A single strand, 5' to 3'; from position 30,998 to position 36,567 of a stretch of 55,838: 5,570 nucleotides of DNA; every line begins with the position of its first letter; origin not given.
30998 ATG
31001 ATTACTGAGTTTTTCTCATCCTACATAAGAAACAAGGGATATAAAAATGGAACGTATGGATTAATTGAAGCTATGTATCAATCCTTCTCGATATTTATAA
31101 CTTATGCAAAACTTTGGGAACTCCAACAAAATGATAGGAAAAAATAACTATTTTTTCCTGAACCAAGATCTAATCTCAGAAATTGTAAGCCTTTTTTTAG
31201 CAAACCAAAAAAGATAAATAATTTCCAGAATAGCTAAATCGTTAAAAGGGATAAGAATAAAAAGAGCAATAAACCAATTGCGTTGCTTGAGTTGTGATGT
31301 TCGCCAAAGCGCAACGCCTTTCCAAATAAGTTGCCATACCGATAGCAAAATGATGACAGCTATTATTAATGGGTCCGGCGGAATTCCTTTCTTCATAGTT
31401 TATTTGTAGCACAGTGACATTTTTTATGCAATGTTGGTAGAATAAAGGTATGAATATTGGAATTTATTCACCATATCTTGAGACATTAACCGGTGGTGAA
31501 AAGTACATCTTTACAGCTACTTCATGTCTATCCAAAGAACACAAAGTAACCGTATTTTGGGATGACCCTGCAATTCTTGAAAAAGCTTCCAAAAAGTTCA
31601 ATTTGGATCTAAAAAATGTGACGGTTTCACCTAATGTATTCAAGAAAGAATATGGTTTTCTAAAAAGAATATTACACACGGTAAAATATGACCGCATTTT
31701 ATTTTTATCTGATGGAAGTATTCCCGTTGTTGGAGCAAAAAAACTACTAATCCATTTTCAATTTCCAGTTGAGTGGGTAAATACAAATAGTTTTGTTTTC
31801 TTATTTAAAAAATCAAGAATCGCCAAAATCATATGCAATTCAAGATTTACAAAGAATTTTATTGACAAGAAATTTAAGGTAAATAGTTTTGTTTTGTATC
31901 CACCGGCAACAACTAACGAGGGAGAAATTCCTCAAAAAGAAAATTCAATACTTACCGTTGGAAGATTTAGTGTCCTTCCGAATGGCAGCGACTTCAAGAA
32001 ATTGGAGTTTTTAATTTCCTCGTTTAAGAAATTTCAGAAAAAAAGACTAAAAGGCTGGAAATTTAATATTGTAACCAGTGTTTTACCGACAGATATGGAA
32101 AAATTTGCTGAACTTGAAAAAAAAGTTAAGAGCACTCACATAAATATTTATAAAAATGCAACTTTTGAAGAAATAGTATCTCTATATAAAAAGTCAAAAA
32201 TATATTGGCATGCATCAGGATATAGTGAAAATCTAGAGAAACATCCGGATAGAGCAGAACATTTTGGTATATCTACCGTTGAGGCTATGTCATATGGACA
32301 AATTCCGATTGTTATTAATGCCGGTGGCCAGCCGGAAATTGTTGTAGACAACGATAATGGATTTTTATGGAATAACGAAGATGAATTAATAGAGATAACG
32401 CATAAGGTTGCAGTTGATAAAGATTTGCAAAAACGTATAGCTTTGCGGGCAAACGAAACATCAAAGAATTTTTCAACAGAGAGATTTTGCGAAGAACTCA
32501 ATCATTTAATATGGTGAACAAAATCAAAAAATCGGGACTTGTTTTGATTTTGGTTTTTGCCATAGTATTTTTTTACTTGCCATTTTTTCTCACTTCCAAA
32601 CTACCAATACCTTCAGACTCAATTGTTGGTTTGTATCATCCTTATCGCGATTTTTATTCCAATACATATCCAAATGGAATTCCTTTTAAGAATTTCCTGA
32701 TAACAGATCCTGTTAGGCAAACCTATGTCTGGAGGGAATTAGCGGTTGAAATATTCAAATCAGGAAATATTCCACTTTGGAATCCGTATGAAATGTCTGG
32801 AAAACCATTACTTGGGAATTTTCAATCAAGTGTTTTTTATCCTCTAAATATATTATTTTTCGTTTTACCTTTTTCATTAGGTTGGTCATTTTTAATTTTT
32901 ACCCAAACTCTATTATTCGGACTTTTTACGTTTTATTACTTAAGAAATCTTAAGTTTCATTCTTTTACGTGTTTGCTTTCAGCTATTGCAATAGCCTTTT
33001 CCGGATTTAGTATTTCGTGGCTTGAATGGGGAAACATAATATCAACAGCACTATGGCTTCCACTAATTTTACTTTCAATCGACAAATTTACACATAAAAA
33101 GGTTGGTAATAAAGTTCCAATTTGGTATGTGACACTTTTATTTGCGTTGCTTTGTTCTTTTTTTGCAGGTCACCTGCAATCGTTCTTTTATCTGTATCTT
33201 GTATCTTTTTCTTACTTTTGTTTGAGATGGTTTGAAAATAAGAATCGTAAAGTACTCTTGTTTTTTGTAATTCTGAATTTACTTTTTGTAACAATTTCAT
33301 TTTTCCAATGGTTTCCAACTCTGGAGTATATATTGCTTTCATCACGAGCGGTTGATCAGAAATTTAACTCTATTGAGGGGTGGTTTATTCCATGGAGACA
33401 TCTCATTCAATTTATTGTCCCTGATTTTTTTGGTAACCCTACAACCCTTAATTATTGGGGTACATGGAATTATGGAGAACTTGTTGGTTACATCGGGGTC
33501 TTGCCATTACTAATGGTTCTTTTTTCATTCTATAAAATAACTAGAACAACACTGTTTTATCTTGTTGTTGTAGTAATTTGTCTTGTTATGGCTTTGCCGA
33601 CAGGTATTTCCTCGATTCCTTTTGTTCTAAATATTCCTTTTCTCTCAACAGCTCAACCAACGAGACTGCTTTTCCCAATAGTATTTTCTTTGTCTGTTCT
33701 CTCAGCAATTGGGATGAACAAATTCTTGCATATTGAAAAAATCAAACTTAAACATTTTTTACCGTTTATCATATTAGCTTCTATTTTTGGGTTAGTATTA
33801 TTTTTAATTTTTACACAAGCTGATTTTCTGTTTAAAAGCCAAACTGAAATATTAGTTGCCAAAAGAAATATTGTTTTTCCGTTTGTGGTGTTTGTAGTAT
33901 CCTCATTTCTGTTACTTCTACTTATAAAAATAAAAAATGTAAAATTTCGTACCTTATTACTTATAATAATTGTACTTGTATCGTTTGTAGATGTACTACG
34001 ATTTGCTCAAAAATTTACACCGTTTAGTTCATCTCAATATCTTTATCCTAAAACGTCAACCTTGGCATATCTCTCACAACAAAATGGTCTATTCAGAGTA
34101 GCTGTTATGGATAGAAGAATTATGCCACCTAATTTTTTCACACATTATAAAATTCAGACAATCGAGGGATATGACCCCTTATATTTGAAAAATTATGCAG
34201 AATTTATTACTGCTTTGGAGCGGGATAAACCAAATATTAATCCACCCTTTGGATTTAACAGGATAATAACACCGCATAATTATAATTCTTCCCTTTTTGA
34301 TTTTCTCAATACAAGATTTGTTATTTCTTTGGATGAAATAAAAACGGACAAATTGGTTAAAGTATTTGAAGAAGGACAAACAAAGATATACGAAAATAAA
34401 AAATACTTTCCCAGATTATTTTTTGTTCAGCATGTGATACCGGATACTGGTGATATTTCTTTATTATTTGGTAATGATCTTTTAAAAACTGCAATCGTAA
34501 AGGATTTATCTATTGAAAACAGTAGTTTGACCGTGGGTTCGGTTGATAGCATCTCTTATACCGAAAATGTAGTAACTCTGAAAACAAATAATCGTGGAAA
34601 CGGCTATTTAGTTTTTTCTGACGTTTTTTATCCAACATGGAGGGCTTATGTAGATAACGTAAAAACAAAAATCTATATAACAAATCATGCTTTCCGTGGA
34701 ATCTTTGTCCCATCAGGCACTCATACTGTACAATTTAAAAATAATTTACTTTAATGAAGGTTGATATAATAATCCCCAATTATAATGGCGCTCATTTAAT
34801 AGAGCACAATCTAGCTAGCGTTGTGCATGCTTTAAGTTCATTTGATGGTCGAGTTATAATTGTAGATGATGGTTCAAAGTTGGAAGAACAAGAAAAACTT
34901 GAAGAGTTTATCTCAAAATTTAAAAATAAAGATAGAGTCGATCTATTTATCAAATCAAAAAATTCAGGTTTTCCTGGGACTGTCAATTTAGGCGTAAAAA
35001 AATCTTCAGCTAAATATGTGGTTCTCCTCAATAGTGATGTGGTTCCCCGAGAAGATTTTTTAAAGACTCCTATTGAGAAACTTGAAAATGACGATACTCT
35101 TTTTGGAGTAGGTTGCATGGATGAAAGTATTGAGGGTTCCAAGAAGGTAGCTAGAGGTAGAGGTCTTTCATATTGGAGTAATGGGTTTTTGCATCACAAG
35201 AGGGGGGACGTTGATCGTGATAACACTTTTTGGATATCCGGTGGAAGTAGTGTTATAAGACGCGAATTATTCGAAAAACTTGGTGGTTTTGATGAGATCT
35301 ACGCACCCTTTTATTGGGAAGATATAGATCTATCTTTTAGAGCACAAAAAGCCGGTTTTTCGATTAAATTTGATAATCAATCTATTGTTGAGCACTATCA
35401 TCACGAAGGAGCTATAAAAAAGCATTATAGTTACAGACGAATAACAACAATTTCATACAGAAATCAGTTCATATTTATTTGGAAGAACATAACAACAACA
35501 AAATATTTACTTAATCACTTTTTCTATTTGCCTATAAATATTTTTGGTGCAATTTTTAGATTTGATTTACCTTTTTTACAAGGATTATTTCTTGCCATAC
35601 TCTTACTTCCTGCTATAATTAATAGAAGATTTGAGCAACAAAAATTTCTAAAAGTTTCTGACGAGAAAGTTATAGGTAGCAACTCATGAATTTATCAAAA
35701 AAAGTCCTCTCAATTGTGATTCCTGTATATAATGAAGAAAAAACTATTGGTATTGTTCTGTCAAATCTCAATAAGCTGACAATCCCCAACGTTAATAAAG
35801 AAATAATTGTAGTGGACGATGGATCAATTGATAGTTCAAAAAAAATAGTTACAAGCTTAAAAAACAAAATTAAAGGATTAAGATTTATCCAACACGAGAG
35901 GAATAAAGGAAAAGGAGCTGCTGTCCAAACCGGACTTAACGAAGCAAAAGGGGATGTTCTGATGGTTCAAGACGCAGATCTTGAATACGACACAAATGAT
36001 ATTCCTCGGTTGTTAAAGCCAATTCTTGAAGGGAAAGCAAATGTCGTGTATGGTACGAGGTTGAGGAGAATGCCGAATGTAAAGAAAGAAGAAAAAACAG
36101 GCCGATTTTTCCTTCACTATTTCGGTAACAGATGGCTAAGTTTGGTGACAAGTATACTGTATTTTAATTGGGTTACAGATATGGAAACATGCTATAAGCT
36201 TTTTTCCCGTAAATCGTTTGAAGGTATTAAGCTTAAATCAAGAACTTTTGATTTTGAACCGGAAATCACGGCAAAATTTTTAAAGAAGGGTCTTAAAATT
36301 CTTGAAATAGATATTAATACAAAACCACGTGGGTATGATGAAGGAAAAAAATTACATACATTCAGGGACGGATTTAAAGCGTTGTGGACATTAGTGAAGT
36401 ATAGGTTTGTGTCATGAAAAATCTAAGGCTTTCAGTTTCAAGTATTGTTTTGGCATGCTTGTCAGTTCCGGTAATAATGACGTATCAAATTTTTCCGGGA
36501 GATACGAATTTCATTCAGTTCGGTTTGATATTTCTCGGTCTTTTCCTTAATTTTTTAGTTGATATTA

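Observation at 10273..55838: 45-kb co-directional glycosylation mega-cluster dominated by 18 extracytoplasmic GT-C-type membrane enzymes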

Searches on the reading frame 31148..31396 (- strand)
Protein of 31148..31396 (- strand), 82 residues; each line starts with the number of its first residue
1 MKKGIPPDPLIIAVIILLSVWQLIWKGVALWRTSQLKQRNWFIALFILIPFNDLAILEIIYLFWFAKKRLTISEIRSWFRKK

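Call 36: search_protein_families(library=pfam, proteins=[window:31148-31396:-], max_evalue=10)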
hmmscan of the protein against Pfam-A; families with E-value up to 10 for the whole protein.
window:31148-31396:- (82 aa): 1 family
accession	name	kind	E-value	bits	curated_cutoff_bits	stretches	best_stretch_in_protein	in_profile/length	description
PF18893.5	DUF5652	-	1.4e-17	63.6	23.4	1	11-70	12-68/71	Family of unknown function (DUF5652)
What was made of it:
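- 31148..31396 (-): g26: DUF5652 small two-helix membrane protein. The only minus-strand gene; it splits the array into two co-directional blocks. PF18893, 63.6 bits (call 36).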

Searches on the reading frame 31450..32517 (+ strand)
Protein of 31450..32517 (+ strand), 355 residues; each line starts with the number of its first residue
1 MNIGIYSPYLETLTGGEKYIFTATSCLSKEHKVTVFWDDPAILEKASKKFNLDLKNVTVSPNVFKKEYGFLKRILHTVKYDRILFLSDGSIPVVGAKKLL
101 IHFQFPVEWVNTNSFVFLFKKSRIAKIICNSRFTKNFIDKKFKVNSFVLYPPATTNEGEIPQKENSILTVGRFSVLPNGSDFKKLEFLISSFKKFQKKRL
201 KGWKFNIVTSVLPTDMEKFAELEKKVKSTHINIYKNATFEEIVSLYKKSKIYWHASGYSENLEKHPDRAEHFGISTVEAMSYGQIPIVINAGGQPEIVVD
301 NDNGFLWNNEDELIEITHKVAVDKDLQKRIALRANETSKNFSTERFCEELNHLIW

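Call 4: search_protein_families(library=pfam, proteins=[window:31450-32517:+], max_evalue=0.01)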
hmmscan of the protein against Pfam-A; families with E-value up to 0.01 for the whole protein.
window:31450-32517:+ (355 aa): 4 families
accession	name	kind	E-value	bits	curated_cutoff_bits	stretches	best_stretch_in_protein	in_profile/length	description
PF00534.26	Glycos_transf_1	-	2.5e-19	69.9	26.4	1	157-333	8-168/172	Glycosyl transferases group 1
PF13692.12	Glyco_trans_1_4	-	4.9e-12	46.7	27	1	165-314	2-133/142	Glycosyl transferases group 1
PF15924.11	ALG11_N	-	0.0016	19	29.8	0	2-60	3-69/209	ALG11 mannosyltransferase N-terminus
PF13524.12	Glyco_trans_1_2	-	0.0052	17.2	25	0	198-338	10-129/144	Glycosyl transferase-like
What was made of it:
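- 31450..32517 (+): g27: GT4 (GT-B fold, cytoplasmic). Glycos_transf_1, 69.9 bits (call 4).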

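Call 44: search_protein_families(library=ncbifam, proteins=[window:31450-32517:+], max_evalue=0.001)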
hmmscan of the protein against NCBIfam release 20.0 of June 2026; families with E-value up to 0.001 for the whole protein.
window:31450-32517:+ (355 aa): 10 families
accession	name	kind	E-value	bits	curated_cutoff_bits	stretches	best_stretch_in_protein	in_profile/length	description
TIGR03999.1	thiol_BshA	equivalog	2.3e-08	33.4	273.7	1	266-349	279-365/375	N-acetyl-alpha-D-glucosaminyl L-malate synthase BshA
NF050056.1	ProtGlycPglH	equivalog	1.1e-07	31.3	600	1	134-354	148-350/354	GalNAc-alpha-(1->4)-GalNAc-alpha-(1->3)-diNAcBac-PP-undecaprenol alpha-1,4-N-acetyl-D-galactosaminyltransferase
NF049988.1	MGlcDAGSynMgs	equivalog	2e-07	30.7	400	1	183-353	226-383/398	alpha-monoglucosyldiacylglycerol synthase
NF038229.1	Glyco4_Geo_Pelo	equivalog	5.7e-06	25.6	400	1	275-353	253-332/338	GPMC system family 4 glycosyltransferase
NF041876.1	EPS_EpsE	equivalog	6.7e-06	25.6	400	1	268-345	304-384/389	exopolysaccharide biosynthesis GT4 family glycosyltransferase EpsE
TIGR02095.1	glgA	subfamily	1.2e-05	24.1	328.45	1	266-338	375-447/477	glycogen/starch synthase, ADP-glucose type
NF012028.0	PRK15484.1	subfamily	0.00029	20.1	618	1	156-333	185-353/380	lipopolysaccharide N-acetylglucosaminyltransferase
TIGR02149.1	glgA_Coryne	subfamily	0.00035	19.8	302.4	1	233-325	268-344/391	glycogen synthase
NF041139.1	TreT_Thcocales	equivalog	0.0007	18.5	775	0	269-341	323-396/412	trehalose synthase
NF001904.0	PRK00654.2-3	equivalog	0.0008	18.2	577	0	266-318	378-430/475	glycogen synthase GlgA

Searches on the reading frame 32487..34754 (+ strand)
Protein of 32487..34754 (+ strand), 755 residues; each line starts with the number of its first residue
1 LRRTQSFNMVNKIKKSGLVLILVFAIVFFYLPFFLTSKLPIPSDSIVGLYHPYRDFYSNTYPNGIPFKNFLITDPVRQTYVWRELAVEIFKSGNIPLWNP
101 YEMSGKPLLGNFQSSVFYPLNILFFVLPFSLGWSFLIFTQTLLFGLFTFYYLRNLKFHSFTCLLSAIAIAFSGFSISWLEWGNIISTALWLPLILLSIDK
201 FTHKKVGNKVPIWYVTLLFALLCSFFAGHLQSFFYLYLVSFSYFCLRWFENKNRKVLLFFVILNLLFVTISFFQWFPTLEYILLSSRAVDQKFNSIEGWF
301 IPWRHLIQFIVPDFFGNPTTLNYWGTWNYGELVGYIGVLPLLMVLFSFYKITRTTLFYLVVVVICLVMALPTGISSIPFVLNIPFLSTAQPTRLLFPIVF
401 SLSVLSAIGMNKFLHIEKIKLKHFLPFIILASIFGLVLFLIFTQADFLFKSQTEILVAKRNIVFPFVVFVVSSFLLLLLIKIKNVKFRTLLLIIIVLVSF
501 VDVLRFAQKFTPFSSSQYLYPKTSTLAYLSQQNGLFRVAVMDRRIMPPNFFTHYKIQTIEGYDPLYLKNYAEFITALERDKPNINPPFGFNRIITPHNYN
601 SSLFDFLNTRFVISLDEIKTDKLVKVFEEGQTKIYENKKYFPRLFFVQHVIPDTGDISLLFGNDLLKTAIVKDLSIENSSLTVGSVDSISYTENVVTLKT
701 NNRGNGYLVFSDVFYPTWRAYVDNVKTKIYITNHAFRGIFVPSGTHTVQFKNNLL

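Call 4: search_protein_families(library=pfam, proteins=[window:32487-34754:+], max_evalue=0.01)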
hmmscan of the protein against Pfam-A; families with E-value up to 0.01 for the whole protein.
window:32487-34754:+ (755 aa): 1 family
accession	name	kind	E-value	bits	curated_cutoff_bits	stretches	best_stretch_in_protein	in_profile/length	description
PF09586.16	YfhO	-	9e-24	84.3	28.5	2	114-651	73-598/835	Bacterial membrane protein YfhO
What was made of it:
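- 32511..34754 (+): g28: YfhO-family GT-C. Lacks the terminal TM helix that g15 and g24 have. PF09586, 84.3 bits (call 4).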

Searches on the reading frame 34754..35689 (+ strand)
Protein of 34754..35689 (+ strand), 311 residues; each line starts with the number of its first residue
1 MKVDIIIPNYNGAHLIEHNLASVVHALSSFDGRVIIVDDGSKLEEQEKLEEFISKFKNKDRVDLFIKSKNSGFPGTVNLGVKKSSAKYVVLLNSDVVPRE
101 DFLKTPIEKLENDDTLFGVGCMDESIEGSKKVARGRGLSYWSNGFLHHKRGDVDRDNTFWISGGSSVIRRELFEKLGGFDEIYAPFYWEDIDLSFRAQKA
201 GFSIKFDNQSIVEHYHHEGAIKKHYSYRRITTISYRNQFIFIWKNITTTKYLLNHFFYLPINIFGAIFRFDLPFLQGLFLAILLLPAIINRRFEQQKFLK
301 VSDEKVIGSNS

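Call 4: search_protein_families(library=pfam, proteins=[window:34754-35689:+], max_evalue=0.01)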
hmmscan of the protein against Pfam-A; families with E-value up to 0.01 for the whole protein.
window:34754-35689:+ (311 aa): 7 families
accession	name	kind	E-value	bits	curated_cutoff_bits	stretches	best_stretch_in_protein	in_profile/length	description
PF00535.33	Glycos_transf_2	-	6.7e-23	81.9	23.3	1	5-177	2-168/168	Glycosyl transferase family 2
PF13641.12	Glyco_tranf_2_3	-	2e-11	44.8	27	1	4-217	4-214/230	Glycosyltransferase like family 2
PF13632.12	Glyco_trans_2_3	-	5.3e-08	33.3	27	1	88-285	1-187/198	Glycosyl transferase family group 2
PF10111.15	Glyco_tranf_2_2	-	1.9e-07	31.3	27.3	1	6-212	3-214/276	Glycosyltransferase like family 2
PF02709.20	Glyco_transf_7C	-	0.0001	22.3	23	1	161-217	19-77/78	N-terminal domain of galactosyltransferase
PF13712.12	Glyco_tranf_2_5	-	0.0045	17.2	27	0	75-115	43-84/210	Glycosyltransferase like family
PF13506.12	Glyco_transf_21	-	0.0051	16.7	21.7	0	82-218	27-158/174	Glycosyl transferase family 21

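Call 37: search_protein_families(library=ncbifam, proteins=[window:34754-35689:+], max_evalue=0.00001)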
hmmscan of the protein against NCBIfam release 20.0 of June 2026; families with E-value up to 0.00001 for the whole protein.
window:34754-35689:+ (311 aa): 18 families
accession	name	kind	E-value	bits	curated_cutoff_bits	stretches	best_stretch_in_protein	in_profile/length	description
NF041875.1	EPS_EpsD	equivalog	1.3e-19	70.8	370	1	3-223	1-215/325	exopolysaccharide biosynthesis glycosyltransferase EpsD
TIGR03965.1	mycofact_glyco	equivalog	4.9e-15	55.3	280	1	2-218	75-284/467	mycofactocin biosynthesis glycosyltransferase MftF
TIGR01556.1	rhamnosyltran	subfamily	6.2e-15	55.1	200.55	1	19-229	9-216/281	rhamnosyltransferase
TIGR03937.1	PgaC_IcaA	equivalog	9.4e-14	51.2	422.3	1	2-211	46-247/407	poly-beta-1,6-N-acetyl-D-glucosamine synthase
NF038299.1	EPS_HpsN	equivalog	9.5e-14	51.1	425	1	2-113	2-109/317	hormogonium polysaccharide biosynthesis glycosyltransferase HpsN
TIGR04283.1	glyco_like_mftF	equivalog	5.3e-11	42.5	182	1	5-232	3-206/221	TIGR04283 family arsenosugar biosynthesis glycosyltransferase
NF047683.1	TeichurnBiosyTuaG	equivalog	7.2e-11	42.2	400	1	3-118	8-119/252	teichuronic acid biosynthesis protein TuaG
NF050819.1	PolSacchBiosHfsG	equivalog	8.7e-10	38.2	500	1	29-209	36-213/302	polysaccharide biosynthesis protein HfsG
NF041394.1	GtaseAglG_Halo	equivalog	3.5e-08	33.1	440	1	1-224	1-215/304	glucosyl-dolichyl phosphate glucuronosyltransferase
TIGR03111.1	glyc2_xrt_Gpos1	hypoth_equivalog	8.8e-08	31.3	363.95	1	2-176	50-230/439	TIGR03111 family XrtG-associated glycosyltransferase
TIGR04242.1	nodulat_NodC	equivalog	1.9e-07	30.4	550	1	2-125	49-171/395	chitooligosaccharide synthase NodC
NF007482.0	PRK10073.1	equivalog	2.2e-07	30.2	423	1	2-105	7-105/334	glycosyltransferase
TIGR03030.1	CelA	equivalog_domain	4.3e-07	28.3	699.1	1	3-210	133-353/714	UDP-forming cellulose synthase catalytic subunit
TIGR03469.1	HpnB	hypoth_equivalog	4.4e-07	29.2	379.25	1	2-277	45-306/386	hopene-associated glycosyltransferase HpnB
NF053739.1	GlytfEpsEBac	equivalog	2.9e-06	26.5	450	1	2-258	2-240/265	glycosyltransferase EpsE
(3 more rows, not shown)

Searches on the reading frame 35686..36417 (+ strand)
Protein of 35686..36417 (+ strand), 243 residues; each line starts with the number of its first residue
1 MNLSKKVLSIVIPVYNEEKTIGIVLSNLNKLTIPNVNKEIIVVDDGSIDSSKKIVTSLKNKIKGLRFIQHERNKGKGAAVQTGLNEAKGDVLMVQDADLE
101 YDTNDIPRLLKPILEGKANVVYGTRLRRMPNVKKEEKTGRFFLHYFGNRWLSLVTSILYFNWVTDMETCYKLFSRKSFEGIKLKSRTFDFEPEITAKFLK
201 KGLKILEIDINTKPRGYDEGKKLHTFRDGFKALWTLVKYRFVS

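Call 4: search_protein_families(library=pfam, proteins=[window:35686-36417:+], max_evalue=0.01)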
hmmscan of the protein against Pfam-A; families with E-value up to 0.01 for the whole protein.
window:35686-36417:+ (243 aa): 4 families
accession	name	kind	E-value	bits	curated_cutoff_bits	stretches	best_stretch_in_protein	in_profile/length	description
PF00535.33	Glycos_transf_2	-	4.7e-36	124.7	23.3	1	9-179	1-165/168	Glycosyl transferase family 2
PF10111.15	Glyco_tranf_2_2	-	3.6e-07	30.4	27.3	1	9-103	1-96/276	Glycosyltransferase like family 2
PF13641.12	Glyco_tranf_2_3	-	0.00034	21.1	27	1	8-99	3-97/230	Glycosyltransferase like family 2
PF13506.12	Glyco_transf_21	-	0.0019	18.1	21.7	1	76-126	18-68/174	Glycosyl transferase family 21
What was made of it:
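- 35686..36417 (+): g30: GT2, the best candidate for a polyprenyl-phosphate hexose synthase (AglJ/Dpm1-like). GT2 124.7 bits (call 4).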

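Call 37: search_protein_families(library=ncbifam, proteins=[window:35686-36417:+], max_evalue=0.00001)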
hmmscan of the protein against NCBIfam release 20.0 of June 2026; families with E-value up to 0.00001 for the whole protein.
window:35686-36417:+ (243 aa): 18 families
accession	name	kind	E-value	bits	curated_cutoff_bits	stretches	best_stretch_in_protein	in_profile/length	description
TIGR04182.1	glyco_TIGR04182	equivalog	1.1e-33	116.9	325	1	9-239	3-217/293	S-layer glycoprotein N-glycosyltransferase AglJ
TIGR03937.1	PgaC_IcaA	equivalog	3.4e-20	72.4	422.3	1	6-114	45-151/407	poly-beta-1,6-N-acetyl-D-glucosamine synthase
NF041875.1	EPS_EpsD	equivalog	1.8e-19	70.3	370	1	8-124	1-115/325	exopolysaccharide biosynthesis glycosyltransferase EpsD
NF047588.1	GlcsyltransPgfSStrep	equivalog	2.5e-19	69.6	500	1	8-181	3-167/308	glycosyltransferase PgfS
NF007986.1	PRK10714.1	equivalog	3.5e-17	62.4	529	1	6-126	6-127/316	undecaprenyl-phosphate 4-deoxy-4-formamido-L-arabinose transferase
NF007482.0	PRK10073.1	equivalog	1.5e-16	60.4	423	1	3-111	3-108/334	glycosyltransferase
NF041391.1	DPhHxTase_Halo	equivalog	1.9e-16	59.7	375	1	14-216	3-187/213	dolichyl-phosphate hexose transferase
NF058614.1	PPMAGASynPpgS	equivalog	5.9e-16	58.6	370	1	10-206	4-190/226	polyprenyl-phospho-N-acetylgalactosaminyl synthase PpgS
NF010496.0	PRK13915.1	equivalog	1.1e-14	54.2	262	1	6-133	31-163/307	glucosyl-3-phosphoglycerate synthase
TIGR04283.1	glyco_like_mftF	equivalog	1.2e-14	54.5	182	1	8-117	1-100/221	TIGR04283 family arsenosugar biosynthesis glycosyltransferase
TIGR03965.1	mycofact_glyco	equivalog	3.7e-14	52.5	280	1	7-104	75-170/467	mycofactocin biosynthesis glycosyltransferase MftF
NF047683.1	TeichurnBiosyTuaG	equivalog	2e-11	44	400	1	2-111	2-109/252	teichuronic acid biosynthesis protein TuaG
TIGR03111.1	glyc2_xrt_Gpos1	hypoth_equivalog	9.1e-11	41.2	363.95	1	8-113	51-156/439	TIGR03111 family XrtG-associated glycosyltransferase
NF038302.1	EPS_HpsE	equivalog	1.7e-10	40.4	300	1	8-99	3-97/307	hormogonium polysaccharide biosynthesis glycosyltransferase HpsE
NF050050.1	ProtGlycPglI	equivalog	6.1e-09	35.7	500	1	7-134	3-129/306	GalNAc(5)-diNAcBac-PP-undecaprenol beta-1,3-glucosyltransferase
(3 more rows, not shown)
